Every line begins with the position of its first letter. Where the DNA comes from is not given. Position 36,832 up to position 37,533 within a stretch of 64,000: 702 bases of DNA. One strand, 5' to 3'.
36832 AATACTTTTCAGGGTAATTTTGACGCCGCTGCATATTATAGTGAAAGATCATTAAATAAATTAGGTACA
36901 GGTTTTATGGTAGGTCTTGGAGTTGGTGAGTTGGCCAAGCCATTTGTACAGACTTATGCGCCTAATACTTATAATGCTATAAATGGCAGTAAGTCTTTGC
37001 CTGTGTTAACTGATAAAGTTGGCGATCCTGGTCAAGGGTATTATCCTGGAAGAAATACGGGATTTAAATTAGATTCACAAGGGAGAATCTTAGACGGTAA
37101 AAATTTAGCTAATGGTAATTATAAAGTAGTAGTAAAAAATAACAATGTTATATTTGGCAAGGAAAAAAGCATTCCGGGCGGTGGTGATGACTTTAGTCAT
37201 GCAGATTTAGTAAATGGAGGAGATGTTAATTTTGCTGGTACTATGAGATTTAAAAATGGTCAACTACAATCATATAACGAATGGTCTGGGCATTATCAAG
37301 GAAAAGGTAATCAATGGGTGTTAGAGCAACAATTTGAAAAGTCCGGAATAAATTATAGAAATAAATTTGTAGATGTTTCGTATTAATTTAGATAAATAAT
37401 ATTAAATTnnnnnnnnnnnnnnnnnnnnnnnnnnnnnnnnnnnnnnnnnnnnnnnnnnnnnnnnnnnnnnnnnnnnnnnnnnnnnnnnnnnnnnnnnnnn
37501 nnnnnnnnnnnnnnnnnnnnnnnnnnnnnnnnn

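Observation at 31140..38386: Giant RHS polymorphic toxin with SpvB/TcB-like head, FG-GAP propeller, and an uncharacterised ~270-aa C-terminal toxin domain plus two immunity candidates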

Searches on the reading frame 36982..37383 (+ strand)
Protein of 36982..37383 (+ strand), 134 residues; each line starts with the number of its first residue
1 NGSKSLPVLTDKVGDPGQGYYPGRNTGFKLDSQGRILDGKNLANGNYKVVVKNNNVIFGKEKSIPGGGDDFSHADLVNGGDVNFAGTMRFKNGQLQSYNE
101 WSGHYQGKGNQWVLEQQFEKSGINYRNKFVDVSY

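Call 26: predict_structure(alignment_id=A1)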
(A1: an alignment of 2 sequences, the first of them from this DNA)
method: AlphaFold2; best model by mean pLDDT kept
length: 134 residues; sequences in the alignment: 2
mean_pLDDT: 41.0   pTM: 0.34
mean pLDDT of the five models: 41.0, 36.9, 35.8, 34.8, 34.6
residues with pLDDT >= 90: 0; 70-90: 0; 50-70: 17; < 50: 117
segments of 3 or more residues with pLDDT < 50: 1-35, 37-56, 59-68, 72-85, 91-94, 101-117, 119-134
pLDDT, mean of each block of 10 residues (from residue 1): 27 34 40 46 45 44 43 42 48 49 35 46 40 27
secondary structure, 60 per line:
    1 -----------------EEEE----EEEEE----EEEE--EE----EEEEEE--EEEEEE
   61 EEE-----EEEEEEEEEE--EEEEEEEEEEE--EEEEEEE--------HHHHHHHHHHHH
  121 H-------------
elements in order: E18-21 E26-30 E35-38 E47-52 E55-63 E69-78 E81-91 E94-100 H109-121

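Call 27: search_protein_representatives(alignment_id=A1)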
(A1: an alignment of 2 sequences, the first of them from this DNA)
Query: 2 sequences, 134 profile positions. Proteins with E-value up to 0.001 (for the whole library): 40; up to 1e-10: 1; up to 1e-30: 1. The best 40 are listed.
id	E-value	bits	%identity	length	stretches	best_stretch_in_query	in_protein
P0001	6.2e-79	279.2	-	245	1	3-133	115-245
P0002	3.4e-08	50.2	-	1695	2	36-110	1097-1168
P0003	9.8e-08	48.7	-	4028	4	35-123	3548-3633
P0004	1.7e-07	48.0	-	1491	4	69-108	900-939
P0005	5.4e-07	46.3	-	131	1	38-107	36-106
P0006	5.6e-07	46.3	-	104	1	42-111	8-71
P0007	5.8e-07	46.2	-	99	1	42-124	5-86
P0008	1.8e-06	44.7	-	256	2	71-131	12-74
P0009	3.6e-06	43.7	-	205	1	42-132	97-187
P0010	4.6e-06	43.3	-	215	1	55-126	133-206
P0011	5.8e-06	43.0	-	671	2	40-125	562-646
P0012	9.3e-06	42.3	-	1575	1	38-70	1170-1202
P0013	1.1e-05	42.1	-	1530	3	70-111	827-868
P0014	1.2e-05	42.0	-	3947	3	52-118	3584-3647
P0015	1.9e-05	41.3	-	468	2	27-113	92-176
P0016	2.0e-05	41.3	-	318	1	40-108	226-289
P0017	2.8e-05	40.8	-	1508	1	40-126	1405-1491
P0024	1.6e-04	38.4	-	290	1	40-131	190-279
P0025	1.6e-04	38.3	-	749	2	60-130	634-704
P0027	2.7e-04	37.6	-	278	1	43-110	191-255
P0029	3.5e-04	37.2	-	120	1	49-131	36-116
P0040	9.6e-04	35.8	-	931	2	70-109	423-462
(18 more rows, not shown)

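Call 32: search_protein_families(library=pfam, alignment_id=A2, max_evalue=0.01)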
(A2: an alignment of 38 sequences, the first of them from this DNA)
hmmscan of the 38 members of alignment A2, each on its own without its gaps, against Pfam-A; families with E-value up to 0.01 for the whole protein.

A. member 1, seq(134 aa): 0 families

B. families by the number of members that match (of 38 scanned): 3 families
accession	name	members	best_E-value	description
PF12396.14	DUF3659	1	0.00068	Protein of unknown function (DUF3659)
PF02743.24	dCache_1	1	0.0037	Cache domain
PF16820.11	PKD_3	1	0.0042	PKD-like domain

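Call 33: search_solved_structures(query=A2, max_evalue=1, show_alignments=3)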
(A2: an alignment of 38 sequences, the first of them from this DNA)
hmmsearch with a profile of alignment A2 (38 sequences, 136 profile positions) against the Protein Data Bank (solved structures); distinct sequences matched with E-value up to 1: 3.
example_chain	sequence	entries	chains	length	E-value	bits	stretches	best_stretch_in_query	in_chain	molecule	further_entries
3r0e_A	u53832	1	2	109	0.33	14.1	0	27-61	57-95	Lectin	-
9pxj_F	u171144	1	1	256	0.44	13.6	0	41-63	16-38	Pyocin L2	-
1bwu_A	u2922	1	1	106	0.88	12.7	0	28-64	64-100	PROTEIN (AGGLUTININ)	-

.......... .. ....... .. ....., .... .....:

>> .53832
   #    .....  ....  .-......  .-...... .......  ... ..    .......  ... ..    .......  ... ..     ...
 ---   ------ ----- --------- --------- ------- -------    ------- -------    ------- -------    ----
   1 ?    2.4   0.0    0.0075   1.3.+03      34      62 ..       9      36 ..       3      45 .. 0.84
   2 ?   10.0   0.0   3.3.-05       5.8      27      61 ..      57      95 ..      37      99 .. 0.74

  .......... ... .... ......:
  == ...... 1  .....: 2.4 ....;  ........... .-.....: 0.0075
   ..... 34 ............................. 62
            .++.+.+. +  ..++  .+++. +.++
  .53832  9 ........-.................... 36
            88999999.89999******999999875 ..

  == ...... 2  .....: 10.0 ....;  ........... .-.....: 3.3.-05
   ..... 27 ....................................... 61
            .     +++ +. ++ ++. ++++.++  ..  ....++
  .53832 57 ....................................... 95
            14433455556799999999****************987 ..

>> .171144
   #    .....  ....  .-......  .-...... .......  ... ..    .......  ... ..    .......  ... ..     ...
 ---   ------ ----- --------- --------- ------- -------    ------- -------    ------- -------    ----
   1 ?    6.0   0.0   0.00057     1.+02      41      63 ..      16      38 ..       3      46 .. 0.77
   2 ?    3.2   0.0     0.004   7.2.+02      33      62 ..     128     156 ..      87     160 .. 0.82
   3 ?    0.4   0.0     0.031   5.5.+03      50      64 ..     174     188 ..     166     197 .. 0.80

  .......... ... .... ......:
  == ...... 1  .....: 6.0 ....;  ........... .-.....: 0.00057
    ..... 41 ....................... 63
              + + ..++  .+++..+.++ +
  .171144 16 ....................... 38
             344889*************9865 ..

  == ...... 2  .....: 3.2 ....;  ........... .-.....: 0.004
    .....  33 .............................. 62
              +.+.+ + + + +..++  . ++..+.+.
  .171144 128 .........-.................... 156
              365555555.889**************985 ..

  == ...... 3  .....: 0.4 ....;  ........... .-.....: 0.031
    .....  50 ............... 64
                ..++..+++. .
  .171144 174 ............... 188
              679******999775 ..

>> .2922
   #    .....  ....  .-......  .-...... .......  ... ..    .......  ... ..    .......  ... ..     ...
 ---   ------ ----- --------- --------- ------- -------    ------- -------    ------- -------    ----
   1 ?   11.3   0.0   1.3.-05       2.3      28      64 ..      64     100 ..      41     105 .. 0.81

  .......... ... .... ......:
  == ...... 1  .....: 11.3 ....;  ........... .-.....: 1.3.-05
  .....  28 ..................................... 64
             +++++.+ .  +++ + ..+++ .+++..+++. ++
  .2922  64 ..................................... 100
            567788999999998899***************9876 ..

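Call 35: search_protein_families(library=ncbifam, alignment_id=A2, max_evalue=0.01)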
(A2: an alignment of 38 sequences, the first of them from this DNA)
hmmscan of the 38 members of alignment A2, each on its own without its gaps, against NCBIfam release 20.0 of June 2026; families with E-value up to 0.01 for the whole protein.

A. member 1, seq(134 aa): 0 families

B. families by the number of members that match (of 38 scanned): 2 families
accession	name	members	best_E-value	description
NF003082.0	PRK04012.1-1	1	0.00016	translation initiation factor aIF-1A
NF011722.0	PRK15175.1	1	0.0072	Vi polysaccharide ABC transporter protein VexA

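Call 36: search_protein_families(library=pfam, proteins=[P0002, P0004, P0017, P0013, P0011, P0025, P0040, P0015], max_evalue=0.001)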
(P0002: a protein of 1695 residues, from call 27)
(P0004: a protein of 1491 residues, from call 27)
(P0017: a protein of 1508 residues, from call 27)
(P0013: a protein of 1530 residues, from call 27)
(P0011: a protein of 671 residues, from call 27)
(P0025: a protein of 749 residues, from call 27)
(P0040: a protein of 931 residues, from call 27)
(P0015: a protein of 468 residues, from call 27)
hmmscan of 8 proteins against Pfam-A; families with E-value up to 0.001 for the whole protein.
P0002 (1695 aa): 3 families
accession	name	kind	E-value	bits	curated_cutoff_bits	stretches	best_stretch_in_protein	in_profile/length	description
PF07591.16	PT-HINT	-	4e-18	66.4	27.7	1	1341-1483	2-137/137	Pretoxin HINT domain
PF14890.11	Intein_splicing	-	5.5e-10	39.7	35.8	1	1354-1482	18-155/155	Intein splicing domain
PF01079.26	Hint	-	1.5e-05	25.1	29.7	1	1329-1433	8-123/213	Hint module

P0004 (1491 aa): 2 families
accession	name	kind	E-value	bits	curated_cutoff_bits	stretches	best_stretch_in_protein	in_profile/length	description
PF13332.12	Fil_haemagg_2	-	1.4e-15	58.3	22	2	3-85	82-168/170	Hemagglutinin repeat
PF20067.5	SSL_N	-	0.00072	19.8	18.9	0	884-897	27-40/46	Strictosidine synthase-like, N-terminal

P0017 (1508 aa): 2 families
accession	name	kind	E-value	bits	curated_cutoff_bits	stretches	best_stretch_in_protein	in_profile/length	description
PF01841.26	Transglut_core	-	7.9e-06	26.6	23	1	205-261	16-74/108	Transglutaminase-like superfamily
PF08310.17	LGFP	-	0.00036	21.3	22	0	1089-1123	1-34/53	LGFP repeat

P0013 (1530 aa): 1 family
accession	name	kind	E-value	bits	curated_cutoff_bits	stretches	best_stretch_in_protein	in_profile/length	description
PF14198.11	TnpV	-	0.00068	20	27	0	751-783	21-53/111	Transposon-encoded protein TnpV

P0011 (671 aa): 0 families

P0025 (749 aa): 0 families

P0040 (931 aa): 1 family
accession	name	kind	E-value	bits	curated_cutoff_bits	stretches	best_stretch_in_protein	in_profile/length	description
PF13699.11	eCIS_core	-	7.3e-32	109.8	22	1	196-272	2-78/79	eCIS core domain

P0015 (468 aa): 0 families

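Call 37: predict_structure(alignment_id=A2)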
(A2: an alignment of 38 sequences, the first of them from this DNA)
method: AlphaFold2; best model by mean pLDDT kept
length: 134 residues; sequences in the alignment: 38
mean_pLDDT: 82.9   pTM: 0.77
mean pLDDT of the five models: 82.9, 80.8, 77.1, 77.1, 76.1
residues with pLDDT >= 90: 69; 70-90: 38; 50-70: 15; < 50: 12
segments of 3 or more residues with pLDDT < 50: 13-23
pLDDT, mean of each block of 10 residues (from residue 1): 62 47 68 93 95 91 74 85 94 97 83 94 96 79
secondary structure, 60 per line:
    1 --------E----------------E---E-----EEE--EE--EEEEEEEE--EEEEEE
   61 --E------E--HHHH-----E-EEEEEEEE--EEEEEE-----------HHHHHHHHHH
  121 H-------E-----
elements in order: E36-38 E45-52 E55-60 H73-76 E84-91 E94-99 H111-121

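Call 48: fold_search(model_id=the predicted structure, library=pdb)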
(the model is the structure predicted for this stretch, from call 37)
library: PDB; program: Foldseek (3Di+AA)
matches with E <= 10: 124; with E <= 0.001: 0
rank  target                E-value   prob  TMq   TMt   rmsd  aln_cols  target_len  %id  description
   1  4pkh_G                6.4e-01  0.13  0.29  0.28   6.2       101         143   16  Complex of ADP-actin With the N-terminal Actin-Binding Domain of Tropomodulin (released 2014-07-30)
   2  7tn3                  9.2e-01  0.08  0.21  0.12  10.5        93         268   17  Crystal structure of Zea mays Inositol-tetrakisphosphate Kinase 1 mutant (ZmITPK1-F189A/H192A) (released 2022-06-15)
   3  6rjs_C                1.1e+00  0.15  0.22  0.10   6.9        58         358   16  Inter-dimeric interface controls function and stability of S-methionine adenosyltransferase from U. urealiticum (released 2019-09-25)
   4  4icq_A                1.1e+00  0.04  0.19  0.07  12.1       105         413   15  Structural basis for substrate recognition and reaction mechanism of bacterial aminopeptidase peps (released 2013-10-23)
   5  2wyr_B                1.3e+00  0.02  0.18  0.09  16.7       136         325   12  3-D structure of PhTET1-12s, dodecamer in the asymmetric unit (released 2010-12-01)
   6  5zz0_A                1.4e+00  0.11  0.30  0.32   5.9        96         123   16  HUMAN GELSOLIN FROM RESIDUES GLU28 TO ARG161 WITH CALCIUM (released 2019-06-05)
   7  4icr_A                1.4e+00  0.02  0.13  0.05  13.9        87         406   14  Structural basis for substrate recognition and reaction mechanism of bacterial aminopeptidase peps (released 2013-10-23)
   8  8xcg_F                1.4e+00  0.02  0.14  0.05  11.1        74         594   14  Tail tip complex of bacteriophage lambda in the open state (released 2024-05-01)
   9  7tn7                  1.5e+00  0.07  0.23  0.13  10.9        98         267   19  Crystal structure of Zea mays Inositol-tetrakisphosphate Kinase 1 mutant (ZmITPK1 residues 18-218-Gly-Ser-Gly-Ser-Gly-24 (released 2022-06-15)
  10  4ics_A                1.5e+00  0.03  0.17  0.06  14.0        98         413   15  Crystal structure of PepS from Streptococcus pneumoniae in complex with a substrate (released 2013-10-23)
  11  6rjs_B                1.6e+00  0.13  0.22  0.10   6.8        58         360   16  Inter-dimeric interface controls function and stability of S-methionine adenosyltransferase from U. urealiticum (released 2019-09-25)
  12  4cbu_G                1.7e+00  0.09  0.28  0.30   5.9       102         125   15  Crystal structure of Plasmodium falciparum actin I (released 2014-04-30)
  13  1rgi_G                1.7e+00  0.08  0.29  0.14   6.1        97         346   14  Crystal structure of gelsolin domains G1-G3 bound to actin (released 2004-07-27)
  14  6rk5_A                1.9e+00  0.12  0.22  0.10   6.8        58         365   16  Inter-dimeric interface controls function and stability of S-methionine adenosyltransferase from U. urealiticum (released 2019-09-25)
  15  6rkc_A                1.9e+00  0.12  0.23  0.10   6.7        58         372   16  Inter-dimeric interface controls function and stability of S-methionine adenosyltransferase from U. urealiticum (released 2019-09-25)
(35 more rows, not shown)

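Call 52: list_cluster_members(proteins=[P0005, P0006, P0007, P0009, P0010, P0016, P0024, P0027, P0029, P0017])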
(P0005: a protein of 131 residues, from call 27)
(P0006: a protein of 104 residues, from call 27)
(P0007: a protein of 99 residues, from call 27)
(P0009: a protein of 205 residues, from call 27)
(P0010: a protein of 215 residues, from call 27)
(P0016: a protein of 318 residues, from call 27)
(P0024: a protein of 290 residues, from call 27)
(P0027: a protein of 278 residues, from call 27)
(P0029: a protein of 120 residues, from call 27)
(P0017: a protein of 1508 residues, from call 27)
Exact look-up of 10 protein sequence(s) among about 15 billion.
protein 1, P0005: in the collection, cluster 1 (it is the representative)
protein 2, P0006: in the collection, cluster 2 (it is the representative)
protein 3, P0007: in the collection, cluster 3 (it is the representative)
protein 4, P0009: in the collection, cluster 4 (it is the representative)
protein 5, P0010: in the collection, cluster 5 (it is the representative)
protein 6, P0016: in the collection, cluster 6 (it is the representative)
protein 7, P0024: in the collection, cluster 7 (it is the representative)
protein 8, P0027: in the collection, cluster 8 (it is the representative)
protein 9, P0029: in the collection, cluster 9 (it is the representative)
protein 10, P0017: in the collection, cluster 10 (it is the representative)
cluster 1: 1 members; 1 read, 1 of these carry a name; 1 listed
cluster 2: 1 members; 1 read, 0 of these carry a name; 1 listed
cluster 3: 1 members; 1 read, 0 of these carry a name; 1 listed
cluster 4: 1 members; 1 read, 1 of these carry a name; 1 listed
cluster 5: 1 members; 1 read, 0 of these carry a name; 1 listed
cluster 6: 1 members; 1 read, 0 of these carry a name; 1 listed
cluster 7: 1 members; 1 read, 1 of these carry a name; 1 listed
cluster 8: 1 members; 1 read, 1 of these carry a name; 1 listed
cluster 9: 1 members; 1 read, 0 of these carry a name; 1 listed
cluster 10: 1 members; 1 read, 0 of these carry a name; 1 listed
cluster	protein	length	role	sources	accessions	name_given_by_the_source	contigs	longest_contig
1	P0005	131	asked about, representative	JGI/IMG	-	filamentous hemagglutinin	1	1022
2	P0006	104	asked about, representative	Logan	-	-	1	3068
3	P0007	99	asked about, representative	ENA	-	-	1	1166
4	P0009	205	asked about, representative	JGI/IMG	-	hypothetical protein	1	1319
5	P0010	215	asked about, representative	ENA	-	-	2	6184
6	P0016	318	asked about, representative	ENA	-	-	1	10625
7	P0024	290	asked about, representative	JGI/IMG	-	hypothetical protein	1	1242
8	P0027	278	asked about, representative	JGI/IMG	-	hypothetical protein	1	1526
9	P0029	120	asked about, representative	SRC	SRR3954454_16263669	-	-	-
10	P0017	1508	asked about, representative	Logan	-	-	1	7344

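Call 58: find_related_loci(query=A3, collection=genome_contigs, flank=8000)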
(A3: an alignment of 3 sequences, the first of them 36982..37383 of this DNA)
Query A3 (134 aa) in genome_contigs; peptide patterns used: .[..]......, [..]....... (x = any residue, [..] = any of these).
67 stretches matched a pattern, but none encodes a relative of the query by tblastn (E <= 1e-3).

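Call 65: find_encoding_contigs(protein=P0016, flank=6000, max_places=3)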
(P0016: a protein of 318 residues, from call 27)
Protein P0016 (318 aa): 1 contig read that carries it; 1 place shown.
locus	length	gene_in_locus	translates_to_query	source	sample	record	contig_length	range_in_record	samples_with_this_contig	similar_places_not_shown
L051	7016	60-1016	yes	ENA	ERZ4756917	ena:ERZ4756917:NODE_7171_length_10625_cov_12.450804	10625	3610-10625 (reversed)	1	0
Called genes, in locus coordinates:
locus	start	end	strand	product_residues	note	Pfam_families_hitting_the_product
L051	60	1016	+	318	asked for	-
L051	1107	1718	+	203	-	-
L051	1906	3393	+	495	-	PF13403:Hint_2 (faint), PF07591:PT-HINT, PF14890:Intein_splicing (weak)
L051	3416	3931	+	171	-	-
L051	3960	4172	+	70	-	-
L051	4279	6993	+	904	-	PF25023:TEN_YD-shell, PF05593:RHS_repeat, PF25023:TEN_YD-shell (weak), PF05593:RHS_repeat (weak), PF25023:TEN_YD-shell (weak)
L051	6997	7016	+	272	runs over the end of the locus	-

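Call 66: find_encoding_contigs(protein=P0010, flank=6000, max_places=3)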
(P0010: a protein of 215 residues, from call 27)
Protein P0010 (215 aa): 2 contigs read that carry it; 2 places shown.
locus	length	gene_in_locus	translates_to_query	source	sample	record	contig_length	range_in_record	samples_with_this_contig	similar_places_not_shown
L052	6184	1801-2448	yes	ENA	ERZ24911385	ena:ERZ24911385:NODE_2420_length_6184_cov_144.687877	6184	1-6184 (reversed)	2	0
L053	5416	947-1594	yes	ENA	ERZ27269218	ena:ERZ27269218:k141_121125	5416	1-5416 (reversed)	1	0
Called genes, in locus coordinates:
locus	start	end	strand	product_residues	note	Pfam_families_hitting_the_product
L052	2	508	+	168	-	?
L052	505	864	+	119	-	-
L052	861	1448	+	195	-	-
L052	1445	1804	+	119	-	-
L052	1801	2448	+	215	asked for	-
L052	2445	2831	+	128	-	-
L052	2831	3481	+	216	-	PF14436:EndoU_bacteria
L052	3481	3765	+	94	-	-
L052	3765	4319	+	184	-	-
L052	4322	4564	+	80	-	-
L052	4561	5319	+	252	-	PF14412:AHH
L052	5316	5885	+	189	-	-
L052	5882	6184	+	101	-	?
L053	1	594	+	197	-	?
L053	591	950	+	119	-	-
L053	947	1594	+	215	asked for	-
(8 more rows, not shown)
